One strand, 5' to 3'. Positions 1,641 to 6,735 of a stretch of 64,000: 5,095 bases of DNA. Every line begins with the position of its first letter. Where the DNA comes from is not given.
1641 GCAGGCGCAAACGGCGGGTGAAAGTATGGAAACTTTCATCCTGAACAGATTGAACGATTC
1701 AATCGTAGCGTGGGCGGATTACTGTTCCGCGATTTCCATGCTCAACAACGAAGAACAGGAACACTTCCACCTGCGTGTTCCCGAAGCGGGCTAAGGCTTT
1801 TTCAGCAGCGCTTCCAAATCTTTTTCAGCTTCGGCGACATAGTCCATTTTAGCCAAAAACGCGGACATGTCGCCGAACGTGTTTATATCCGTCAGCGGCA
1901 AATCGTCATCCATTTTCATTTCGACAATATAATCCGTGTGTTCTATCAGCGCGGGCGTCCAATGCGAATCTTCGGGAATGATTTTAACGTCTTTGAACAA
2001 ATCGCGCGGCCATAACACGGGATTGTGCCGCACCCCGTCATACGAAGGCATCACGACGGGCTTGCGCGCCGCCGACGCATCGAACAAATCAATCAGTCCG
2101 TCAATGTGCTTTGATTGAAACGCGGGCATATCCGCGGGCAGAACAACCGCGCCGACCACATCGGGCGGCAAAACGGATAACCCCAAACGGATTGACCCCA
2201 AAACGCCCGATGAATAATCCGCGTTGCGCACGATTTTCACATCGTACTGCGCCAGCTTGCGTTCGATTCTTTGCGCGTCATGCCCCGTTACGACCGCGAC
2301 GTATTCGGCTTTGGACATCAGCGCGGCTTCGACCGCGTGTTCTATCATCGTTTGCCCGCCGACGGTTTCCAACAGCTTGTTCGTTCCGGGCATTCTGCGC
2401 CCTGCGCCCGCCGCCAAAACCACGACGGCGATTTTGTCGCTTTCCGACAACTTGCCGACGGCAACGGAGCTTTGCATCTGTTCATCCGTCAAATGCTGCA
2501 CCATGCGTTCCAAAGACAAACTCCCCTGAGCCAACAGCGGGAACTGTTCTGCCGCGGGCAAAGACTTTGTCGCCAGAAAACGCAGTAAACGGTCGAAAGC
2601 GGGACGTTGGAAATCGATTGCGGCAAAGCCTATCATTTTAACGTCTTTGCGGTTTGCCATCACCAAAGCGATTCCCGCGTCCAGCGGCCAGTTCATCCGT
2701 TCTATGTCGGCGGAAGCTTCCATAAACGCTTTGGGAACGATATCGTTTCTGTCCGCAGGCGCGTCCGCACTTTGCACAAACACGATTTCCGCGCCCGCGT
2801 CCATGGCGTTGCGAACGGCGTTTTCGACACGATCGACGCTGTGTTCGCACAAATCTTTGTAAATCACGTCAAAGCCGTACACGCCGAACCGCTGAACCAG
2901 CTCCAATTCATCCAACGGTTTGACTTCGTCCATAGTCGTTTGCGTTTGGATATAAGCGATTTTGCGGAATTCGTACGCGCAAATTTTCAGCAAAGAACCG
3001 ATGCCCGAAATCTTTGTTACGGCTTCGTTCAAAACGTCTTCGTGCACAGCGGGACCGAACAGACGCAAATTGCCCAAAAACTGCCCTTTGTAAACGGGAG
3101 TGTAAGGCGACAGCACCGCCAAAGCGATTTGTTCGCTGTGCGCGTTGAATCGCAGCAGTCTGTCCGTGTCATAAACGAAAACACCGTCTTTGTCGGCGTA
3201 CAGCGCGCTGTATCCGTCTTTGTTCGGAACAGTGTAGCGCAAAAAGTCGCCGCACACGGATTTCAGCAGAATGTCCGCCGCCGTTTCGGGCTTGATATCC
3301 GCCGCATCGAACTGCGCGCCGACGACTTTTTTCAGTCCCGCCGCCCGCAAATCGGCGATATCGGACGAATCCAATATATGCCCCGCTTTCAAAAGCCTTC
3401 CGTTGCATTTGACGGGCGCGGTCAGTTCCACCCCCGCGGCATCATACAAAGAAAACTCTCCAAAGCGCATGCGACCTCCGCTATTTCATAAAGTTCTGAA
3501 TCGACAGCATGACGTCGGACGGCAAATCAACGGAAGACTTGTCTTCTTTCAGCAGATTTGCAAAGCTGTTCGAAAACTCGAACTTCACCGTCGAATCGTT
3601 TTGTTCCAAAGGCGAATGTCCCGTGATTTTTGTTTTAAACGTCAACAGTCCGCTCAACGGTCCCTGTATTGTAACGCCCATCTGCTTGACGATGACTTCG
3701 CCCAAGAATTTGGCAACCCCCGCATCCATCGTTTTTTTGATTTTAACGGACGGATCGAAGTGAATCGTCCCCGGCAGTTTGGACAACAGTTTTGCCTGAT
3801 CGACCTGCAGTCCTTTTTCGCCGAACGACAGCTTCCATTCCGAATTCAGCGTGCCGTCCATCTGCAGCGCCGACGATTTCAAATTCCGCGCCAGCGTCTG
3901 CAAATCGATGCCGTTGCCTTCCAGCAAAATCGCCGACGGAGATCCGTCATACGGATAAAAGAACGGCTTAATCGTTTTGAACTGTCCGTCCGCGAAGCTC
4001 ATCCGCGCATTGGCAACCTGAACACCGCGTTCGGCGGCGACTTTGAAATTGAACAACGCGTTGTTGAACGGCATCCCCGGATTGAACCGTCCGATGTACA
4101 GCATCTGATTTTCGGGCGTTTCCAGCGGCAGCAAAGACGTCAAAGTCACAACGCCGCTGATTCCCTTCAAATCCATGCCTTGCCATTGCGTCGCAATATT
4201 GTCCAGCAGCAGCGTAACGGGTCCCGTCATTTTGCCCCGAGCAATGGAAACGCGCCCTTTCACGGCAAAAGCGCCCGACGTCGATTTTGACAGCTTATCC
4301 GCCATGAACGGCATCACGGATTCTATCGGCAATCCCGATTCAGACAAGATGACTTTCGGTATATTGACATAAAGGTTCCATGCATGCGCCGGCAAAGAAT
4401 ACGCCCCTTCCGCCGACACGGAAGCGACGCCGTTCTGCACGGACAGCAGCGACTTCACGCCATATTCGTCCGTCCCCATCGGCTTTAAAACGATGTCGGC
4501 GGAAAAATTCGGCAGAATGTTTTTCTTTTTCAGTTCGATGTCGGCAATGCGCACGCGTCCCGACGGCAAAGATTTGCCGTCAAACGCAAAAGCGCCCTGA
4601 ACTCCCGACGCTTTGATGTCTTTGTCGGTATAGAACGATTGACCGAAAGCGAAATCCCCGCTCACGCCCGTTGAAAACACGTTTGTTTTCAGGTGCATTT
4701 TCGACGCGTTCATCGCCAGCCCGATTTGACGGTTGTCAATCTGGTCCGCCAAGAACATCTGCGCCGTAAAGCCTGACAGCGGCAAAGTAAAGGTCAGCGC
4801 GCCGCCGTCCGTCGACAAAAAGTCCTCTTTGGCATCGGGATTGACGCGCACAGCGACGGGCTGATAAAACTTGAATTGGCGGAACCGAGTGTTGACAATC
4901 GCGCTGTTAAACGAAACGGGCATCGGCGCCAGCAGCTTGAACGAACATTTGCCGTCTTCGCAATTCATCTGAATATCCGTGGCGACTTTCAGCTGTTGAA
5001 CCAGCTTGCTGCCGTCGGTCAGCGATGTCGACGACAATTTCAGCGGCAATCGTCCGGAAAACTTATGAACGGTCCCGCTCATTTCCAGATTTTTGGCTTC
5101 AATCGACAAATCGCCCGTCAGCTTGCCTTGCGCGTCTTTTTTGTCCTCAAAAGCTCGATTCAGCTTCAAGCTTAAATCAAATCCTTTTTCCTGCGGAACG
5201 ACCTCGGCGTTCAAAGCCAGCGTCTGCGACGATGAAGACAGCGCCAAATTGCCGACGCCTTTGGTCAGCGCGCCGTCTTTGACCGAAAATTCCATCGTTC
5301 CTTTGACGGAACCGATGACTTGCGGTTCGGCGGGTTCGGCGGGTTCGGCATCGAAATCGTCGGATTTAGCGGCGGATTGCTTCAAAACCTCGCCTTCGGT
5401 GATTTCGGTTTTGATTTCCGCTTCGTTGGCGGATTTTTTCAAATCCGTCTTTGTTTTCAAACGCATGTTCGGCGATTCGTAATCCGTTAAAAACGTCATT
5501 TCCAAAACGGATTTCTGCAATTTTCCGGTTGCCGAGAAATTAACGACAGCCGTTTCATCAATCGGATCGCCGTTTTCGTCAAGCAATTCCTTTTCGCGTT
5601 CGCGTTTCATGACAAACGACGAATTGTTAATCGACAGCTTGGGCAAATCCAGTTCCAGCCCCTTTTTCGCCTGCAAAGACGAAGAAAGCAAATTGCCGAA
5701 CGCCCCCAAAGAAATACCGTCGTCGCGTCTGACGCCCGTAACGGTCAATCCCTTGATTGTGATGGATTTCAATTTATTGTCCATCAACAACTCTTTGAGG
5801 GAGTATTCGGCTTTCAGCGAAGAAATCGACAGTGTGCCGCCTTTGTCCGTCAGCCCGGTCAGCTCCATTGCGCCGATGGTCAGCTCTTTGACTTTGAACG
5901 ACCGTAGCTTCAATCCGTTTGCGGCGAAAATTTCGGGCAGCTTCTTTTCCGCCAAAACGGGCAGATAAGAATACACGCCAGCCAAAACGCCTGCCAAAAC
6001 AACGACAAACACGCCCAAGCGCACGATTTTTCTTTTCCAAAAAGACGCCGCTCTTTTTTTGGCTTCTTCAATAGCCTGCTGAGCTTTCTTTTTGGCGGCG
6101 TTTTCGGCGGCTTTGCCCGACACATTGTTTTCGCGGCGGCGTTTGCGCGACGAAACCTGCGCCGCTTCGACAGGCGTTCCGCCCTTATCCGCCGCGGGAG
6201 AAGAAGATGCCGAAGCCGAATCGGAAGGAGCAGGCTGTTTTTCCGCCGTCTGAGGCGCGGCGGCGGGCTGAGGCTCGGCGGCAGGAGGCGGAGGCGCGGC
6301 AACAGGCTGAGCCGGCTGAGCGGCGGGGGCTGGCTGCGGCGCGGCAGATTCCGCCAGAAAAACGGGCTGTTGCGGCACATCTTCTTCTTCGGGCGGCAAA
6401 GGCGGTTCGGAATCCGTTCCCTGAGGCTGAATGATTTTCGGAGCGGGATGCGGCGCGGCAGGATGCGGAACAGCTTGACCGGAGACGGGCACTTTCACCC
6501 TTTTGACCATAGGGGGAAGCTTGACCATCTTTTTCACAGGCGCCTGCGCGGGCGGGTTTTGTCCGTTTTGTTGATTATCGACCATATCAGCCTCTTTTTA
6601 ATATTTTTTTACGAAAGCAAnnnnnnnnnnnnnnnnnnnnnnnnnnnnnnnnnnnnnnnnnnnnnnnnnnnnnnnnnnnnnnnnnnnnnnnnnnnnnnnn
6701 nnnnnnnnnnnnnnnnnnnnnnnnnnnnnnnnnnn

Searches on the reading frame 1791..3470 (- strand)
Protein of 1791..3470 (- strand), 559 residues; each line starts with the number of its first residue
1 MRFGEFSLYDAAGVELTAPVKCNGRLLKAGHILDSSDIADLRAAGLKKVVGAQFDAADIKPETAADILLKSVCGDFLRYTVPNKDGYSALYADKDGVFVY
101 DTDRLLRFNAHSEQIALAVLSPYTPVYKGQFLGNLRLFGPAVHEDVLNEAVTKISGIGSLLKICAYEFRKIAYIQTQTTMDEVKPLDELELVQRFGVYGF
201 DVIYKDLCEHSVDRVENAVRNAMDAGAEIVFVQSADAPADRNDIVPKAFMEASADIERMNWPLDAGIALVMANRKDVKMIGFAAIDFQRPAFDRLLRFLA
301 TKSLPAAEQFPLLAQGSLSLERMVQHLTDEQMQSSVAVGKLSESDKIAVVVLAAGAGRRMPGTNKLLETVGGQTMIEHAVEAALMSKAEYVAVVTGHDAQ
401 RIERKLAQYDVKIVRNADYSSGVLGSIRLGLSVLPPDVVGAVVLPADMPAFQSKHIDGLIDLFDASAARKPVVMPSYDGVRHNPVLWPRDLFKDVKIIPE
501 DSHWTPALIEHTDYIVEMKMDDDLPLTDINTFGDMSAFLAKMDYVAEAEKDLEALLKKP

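Call 3: search_protein_families(library=pfam, proteins=[window:1791-3470:-], max_evalue=0.1)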
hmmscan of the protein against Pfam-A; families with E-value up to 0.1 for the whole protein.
window:1791-3470:- (559 aa): 6 families
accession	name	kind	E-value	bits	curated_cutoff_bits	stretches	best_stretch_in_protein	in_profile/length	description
PF12804.13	NTP_transf_3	-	1.7e-31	110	27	1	349-499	1-145/160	MobA-like NTP transferase domain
PF01128.25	IspD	-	5.2e-09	36.6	27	1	347-479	1-133/221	2-C-methyl-D-erythritol 4-phosphate cytidylyltransferase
PF02348.25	CTP_transf_3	-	0.0012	19.2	22.6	1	350-414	3-64/217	Cytidylyltransferase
PF00483.29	NTP_transferase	-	0.0033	17.5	21.2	1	350-468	3-129/245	Nucleotidyl transferase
PF01990.22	ATP-synt_F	-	0.056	14.2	23.5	0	190-238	8-53/91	ATP synthase (F/14-kDa) subunit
PF22862.1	Hac8_like_N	-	0.096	13.7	27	0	385-425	33-74/106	Halocin 8-like N-terminal domain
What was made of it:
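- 1791..3470 (-): MobA-like NTP-transferase gene (559 aa). Leftmost member of the conserved syntenic block, used as the vertical-inheritance yardstick. Pfam NTP_transf_3 E 1.7e-31 (call 3).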

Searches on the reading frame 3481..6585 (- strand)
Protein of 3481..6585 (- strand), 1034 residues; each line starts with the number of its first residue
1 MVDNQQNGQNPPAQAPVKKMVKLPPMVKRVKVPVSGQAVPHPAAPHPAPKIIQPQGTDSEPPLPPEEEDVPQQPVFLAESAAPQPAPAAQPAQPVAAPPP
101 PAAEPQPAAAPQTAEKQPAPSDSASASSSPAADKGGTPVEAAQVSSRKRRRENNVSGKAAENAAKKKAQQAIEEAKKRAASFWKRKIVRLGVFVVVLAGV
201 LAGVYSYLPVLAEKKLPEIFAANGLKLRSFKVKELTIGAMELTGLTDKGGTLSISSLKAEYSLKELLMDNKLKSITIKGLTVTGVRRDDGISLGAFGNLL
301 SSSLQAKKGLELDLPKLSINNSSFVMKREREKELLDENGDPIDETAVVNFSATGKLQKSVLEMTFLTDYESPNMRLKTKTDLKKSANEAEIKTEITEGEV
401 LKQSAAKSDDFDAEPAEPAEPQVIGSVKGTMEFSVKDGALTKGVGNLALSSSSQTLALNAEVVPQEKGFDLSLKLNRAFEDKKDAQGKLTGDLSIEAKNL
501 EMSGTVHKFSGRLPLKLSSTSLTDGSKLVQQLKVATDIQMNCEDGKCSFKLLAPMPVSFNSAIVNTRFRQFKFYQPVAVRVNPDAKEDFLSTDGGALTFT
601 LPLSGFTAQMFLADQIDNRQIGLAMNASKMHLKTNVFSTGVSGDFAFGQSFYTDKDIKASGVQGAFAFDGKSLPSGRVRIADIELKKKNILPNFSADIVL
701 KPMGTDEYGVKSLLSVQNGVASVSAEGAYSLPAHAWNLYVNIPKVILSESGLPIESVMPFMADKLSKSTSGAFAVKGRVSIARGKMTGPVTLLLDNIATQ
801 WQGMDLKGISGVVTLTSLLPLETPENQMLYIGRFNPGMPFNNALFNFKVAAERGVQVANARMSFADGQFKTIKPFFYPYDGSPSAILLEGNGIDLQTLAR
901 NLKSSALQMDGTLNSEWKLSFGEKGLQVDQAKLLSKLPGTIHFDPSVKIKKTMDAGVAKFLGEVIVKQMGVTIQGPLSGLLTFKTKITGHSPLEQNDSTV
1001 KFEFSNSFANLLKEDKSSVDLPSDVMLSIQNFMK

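Call 3: search_protein_families(library=pfam, proteins=[window:3481-6585:-], max_evalue=0.1)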
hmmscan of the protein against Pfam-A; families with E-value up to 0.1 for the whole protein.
window:3481-6585:- (1034 aa): 2 families
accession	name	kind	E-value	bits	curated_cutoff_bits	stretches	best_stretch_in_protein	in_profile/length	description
PF11739.14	YdbH-like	-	1.6e-30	107.1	26.3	1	753-1002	607-863/893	Intermembrane phospholipid transport protein YdbH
PF12170.13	DNA_pol3_tau_5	-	0.024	15.3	28.8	0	434-500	18-86/142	DNA polymerase III tau subunit V interacting with alpha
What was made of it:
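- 3481..6585 (-): YdbH-like (AsmA-family) envelope protein gene (1034 aa), transcribed divergently from A. Pfam YdbH-like E 1.6e-30 (call 3).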

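Call 4: search_protein_families(library=ncbifam, proteins=[window:3481-6585:-], max_evalue=0.1)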
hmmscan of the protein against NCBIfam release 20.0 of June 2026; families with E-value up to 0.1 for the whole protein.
window:3481-6585:- (1034 aa): 1 family
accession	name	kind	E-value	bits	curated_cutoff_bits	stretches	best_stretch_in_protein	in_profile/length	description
NF007971.0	PRK10695.1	equivalog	0.00018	19.8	824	1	886-1005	713-836/875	YdbH family protein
